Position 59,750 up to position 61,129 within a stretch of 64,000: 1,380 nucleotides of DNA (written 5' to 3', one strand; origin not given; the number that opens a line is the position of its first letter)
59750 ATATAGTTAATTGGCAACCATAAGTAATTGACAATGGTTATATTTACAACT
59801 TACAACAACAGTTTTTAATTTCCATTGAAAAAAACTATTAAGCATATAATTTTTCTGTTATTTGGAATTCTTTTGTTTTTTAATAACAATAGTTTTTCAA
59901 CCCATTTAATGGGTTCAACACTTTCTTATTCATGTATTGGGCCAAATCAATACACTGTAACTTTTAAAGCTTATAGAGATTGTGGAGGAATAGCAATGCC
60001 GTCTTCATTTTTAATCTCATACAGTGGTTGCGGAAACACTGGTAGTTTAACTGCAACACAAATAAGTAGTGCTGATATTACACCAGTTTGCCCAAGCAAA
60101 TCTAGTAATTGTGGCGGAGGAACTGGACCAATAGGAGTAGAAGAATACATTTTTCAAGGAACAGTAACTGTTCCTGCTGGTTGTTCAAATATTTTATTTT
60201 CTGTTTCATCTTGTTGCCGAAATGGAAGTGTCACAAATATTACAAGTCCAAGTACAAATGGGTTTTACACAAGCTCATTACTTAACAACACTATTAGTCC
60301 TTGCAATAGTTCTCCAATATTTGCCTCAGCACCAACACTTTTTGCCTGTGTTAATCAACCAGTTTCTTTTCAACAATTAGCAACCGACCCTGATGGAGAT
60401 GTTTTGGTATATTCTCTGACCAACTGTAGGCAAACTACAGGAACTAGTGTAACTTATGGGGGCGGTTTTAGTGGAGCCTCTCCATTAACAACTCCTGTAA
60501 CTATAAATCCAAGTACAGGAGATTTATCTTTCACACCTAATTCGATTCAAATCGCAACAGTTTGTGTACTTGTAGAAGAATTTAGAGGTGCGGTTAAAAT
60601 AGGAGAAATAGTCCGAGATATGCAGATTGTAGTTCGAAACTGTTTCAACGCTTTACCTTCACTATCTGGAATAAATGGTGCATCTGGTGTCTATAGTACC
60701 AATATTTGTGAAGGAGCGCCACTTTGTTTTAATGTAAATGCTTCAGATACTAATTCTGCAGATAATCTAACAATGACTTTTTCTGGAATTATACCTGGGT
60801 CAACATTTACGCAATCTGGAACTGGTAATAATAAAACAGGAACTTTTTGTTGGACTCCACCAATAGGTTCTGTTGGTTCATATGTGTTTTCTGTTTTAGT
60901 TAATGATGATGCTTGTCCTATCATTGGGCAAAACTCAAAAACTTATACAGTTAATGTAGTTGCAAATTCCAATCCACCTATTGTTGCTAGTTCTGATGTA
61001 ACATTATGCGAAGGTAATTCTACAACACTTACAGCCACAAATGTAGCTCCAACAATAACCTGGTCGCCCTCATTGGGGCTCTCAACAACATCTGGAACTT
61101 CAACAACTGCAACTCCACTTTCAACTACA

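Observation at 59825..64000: Large coding region absent from the supplied ORF track (open-ended ORF, TTG start)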

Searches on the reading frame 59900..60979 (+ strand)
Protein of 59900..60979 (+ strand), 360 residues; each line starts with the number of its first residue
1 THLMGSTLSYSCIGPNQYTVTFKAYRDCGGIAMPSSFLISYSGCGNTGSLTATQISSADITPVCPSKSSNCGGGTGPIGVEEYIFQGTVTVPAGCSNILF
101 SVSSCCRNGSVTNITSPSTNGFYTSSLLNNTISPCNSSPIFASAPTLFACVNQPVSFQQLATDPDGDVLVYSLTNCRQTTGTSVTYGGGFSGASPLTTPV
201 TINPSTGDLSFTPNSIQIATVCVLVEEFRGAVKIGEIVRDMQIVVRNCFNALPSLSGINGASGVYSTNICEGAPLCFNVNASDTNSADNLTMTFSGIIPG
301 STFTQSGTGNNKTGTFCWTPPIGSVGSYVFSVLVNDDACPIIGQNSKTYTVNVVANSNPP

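Call 25: search_protein_families(library=pfam, proteins=[window:59900-60979:+], max_evalue=1)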
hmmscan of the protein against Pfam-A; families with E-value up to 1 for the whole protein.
window:59900-60979:+ (360 aa): 4 families
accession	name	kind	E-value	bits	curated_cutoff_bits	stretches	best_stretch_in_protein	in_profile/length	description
PF17963.7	Big_9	-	3.9e-06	28.1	23.6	2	269-338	13-78/89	Bacterial Ig domain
PF17803.7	Cadherin_4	-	0.0012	19.7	25.1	1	131-183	6-61/71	Bacterial cadherin-like domain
PF05345.18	He_PIG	-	0.0049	17.7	24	1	271-353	15-95/96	Putative Ig domain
PF18911.6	PKD_4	-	0.12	12.8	27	0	267-294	12-39/85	PKD domain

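Call 37: predict_structure(alignment_id=A3)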
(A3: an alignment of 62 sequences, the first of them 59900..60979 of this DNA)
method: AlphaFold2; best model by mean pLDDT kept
length: 360 residues; sequences in the alignment: 62
mean_pLDDT: 93.5   pTM: 0.87
mean pLDDT of the five models: 93.5, 93.2, 92.9, 92.5, 91.8
residues with pLDDT >= 90: 297; 70-90: 60; 50-70: 3; < 50: 0
segments of 3 or more residues with pLDDT < 50: none
pLDDT, mean of each block of 10 residues (from residue 1): 90 95 94 95 95 97 89 86 97 91 92 94 94 86 93 92 90 97 96 97 94 97 95 95 93 95 96 97 94 89 96 97 92 92 92 88
secondary structure, 60 per line:
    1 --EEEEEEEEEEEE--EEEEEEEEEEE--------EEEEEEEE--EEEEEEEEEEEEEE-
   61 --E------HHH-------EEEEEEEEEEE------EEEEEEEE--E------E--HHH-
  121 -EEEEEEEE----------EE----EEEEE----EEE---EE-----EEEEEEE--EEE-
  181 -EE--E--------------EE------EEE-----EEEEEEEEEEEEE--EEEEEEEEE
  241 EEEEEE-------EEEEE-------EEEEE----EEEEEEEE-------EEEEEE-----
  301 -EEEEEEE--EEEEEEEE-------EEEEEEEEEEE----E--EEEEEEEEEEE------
elements in order: E3-14 E17-27 E36-43 E46-59 E80-90 E97-104 E122-129 E146-150 E155-157 E168-174 E177-179 E209-211 E217-229 E232-246 E254-258 E266-270 E275-282 E290-295 E302-308 E311-318 E326-336 E344-354

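Call 40: fold_search(model_id=the predicted structure, library=pdb)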
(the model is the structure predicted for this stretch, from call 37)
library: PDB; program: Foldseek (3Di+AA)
matches with E <= 10: 1827; with E <= 0.001: 289
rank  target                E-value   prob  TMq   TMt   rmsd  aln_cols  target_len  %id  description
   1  6vfw_B                2.0e-08  1.00  0.23  0.20  39.1       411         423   14  Crystal structure of human delta protocadherin 10 EC1-EC4 (released 2020-03-11)
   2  6vfw_A                2.6e-08  1.00  0.21  0.19  39.1       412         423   14  Crystal structure of human delta protocadherin 10 EC1-EC4 (released 2020-03-11)
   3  6vfw_C                3.2e-08  1.00  0.23  0.20  35.5       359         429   16  Crystal structure of human delta protocadherin 10 EC1-EC4 (released 2020-03-11)
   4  9h71_A                5.4e-08  1.00  0.21  0.26  23.4       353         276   12  KIT123-KITbp complex (Domains D1-3 of the human receptor tyrosine kinase KIT complexed with the de novo designed minib (released 2026-01-21)
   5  9h71_B                1.0e-07  1.00  0.20  0.26  22.0       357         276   12  KIT123-KITbp complex (Domains D1-3 of the human receptor tyrosine kinase KIT complexed with the de novo designed minib (released 2026-01-21)
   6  6vfw_D                1.1e-07  1.00  0.21  0.19  34.9       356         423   16  Crystal structure of human delta protocadherin 10 EC1-EC4 (released 2020-03-11)
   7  6vfq_A                1.7e-07  1.00  0.22  0.19  38.2       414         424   13  Crystal structure of monomeric human protocadherin 10 EC1-EC4 (released 2020-03-11)
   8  4wrl_C                2.0e-07  1.00  0.20  0.24  23.2       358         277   12  Structure of the human CSF-1:CSF-1R complex (released 2015-08-12)
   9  6efy_A                2.2e-07  1.00  0.22  0.26  28.3       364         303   10  Crystal Structure of DIP-Alpha Ig1-3 (released 2018-11-28)
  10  3b43                  2.8e-07  1.00  0.21  0.14  29.3       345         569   11  I-band fragment I65-I70 from titin (released 2008-01-22)
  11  6eg1_B                2.9e-07  1.00  0.21  0.25  27.9       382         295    8  Crystal structure of Dpr2 Ig1-Ig2 in complex with DIP-Theta Ig1-Ig3 (released 2018-11-28)
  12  2rik                  3.2e-07  1.00  0.18  0.21  28.8       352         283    8  I-band fragment I67-I69 from titin (released 2008-01-22)
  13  2rjm                  3.4e-07  1.00  0.18  0.22  27.8       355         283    9  3Ig structure of titin domains I67-I69 E-to-A mutated variant (released 2008-01-22)
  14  6zr7_AAA              3.5e-07  1.00  0.23  0.27  28.3       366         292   10  X-ray structure of human Dscam Ig7-Ig9 (released 2020-12-30)
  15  4wrl_A                4.7e-07  1.00  0.20  0.25  23.0       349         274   12  Structure of the human CSF-1:CSF-1R complex (released 2015-08-12)
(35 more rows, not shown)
